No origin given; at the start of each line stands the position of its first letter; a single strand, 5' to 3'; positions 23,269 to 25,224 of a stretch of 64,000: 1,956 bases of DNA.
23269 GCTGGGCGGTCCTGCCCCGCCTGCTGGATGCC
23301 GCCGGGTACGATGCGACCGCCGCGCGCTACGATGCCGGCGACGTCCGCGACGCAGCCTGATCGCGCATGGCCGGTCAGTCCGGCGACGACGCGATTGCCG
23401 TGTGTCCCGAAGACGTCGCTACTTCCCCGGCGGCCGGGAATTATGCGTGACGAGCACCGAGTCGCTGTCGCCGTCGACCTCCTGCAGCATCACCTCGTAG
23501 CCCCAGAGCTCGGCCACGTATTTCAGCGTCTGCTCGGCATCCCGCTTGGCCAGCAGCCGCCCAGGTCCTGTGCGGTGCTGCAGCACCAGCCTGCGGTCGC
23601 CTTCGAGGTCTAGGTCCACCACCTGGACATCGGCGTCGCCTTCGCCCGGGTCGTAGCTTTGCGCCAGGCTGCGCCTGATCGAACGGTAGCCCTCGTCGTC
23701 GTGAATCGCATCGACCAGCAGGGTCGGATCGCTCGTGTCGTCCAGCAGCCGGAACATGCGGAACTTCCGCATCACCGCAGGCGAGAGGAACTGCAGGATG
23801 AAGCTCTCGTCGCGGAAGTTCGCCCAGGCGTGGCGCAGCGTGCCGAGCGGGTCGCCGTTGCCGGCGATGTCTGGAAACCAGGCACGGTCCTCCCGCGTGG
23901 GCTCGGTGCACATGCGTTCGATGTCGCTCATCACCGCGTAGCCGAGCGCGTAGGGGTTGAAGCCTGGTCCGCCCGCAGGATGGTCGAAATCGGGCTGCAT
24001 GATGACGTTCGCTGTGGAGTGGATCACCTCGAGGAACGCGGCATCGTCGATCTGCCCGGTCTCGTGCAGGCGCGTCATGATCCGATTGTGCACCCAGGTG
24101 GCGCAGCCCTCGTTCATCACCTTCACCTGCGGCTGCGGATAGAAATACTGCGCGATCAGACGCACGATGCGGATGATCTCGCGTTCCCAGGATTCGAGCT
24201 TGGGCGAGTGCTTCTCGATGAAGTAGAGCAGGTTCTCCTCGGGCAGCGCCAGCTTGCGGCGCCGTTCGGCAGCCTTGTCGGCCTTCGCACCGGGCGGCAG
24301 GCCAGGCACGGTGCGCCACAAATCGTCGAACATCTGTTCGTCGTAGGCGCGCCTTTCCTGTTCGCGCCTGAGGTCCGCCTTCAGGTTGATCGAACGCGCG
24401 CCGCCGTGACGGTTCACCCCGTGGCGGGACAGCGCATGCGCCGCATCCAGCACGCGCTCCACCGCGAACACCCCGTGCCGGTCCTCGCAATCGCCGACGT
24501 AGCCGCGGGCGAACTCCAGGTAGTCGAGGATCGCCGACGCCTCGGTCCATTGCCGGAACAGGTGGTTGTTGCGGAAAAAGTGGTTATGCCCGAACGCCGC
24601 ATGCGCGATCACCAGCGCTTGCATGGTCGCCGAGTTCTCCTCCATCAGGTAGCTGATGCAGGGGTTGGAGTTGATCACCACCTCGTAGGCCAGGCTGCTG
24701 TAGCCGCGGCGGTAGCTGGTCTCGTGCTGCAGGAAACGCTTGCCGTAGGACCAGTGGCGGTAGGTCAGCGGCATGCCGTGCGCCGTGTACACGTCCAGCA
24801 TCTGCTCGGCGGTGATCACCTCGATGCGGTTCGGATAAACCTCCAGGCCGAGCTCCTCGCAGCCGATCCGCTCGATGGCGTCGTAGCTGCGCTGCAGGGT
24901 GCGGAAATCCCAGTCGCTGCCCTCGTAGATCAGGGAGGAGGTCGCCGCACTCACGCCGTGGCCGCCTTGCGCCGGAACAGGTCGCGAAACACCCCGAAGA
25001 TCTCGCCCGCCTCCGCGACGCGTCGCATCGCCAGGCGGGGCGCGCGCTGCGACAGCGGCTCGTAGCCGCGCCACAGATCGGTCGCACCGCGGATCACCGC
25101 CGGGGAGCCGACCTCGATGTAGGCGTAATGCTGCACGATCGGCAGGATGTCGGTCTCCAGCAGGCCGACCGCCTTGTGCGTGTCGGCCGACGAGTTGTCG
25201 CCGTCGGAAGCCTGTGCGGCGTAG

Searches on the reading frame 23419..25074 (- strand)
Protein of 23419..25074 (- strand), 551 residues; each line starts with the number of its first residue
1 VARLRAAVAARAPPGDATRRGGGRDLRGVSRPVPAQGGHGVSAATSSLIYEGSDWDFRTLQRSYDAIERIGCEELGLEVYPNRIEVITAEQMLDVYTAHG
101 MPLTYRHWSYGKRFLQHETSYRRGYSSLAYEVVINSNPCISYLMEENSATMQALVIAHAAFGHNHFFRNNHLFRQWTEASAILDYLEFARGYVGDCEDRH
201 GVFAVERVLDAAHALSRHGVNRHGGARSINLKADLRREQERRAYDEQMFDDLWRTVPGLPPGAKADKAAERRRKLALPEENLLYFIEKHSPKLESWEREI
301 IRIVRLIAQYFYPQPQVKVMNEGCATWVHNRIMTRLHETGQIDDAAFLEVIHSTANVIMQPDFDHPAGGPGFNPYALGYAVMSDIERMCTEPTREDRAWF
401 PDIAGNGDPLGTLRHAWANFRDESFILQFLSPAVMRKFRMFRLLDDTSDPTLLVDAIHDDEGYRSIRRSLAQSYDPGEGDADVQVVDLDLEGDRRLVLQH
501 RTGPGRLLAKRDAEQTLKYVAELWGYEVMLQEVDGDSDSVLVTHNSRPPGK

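Call 93: search_protein_families(library=pfam, proteins=[window:23419-25074:-], max_evalue=0.001)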
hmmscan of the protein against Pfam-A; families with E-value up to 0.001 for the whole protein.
window:23419-25074:- (551 aa): 2 families
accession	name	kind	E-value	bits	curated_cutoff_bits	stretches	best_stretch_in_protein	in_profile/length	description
PF04293.20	SpoVR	-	6.2e-157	523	27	1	54-475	1-403/407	SpoVR like protein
PF24755.2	SpoVR_C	-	2e-20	73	27.6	1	482-534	2-54/55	SpoVR-like C-terminal domain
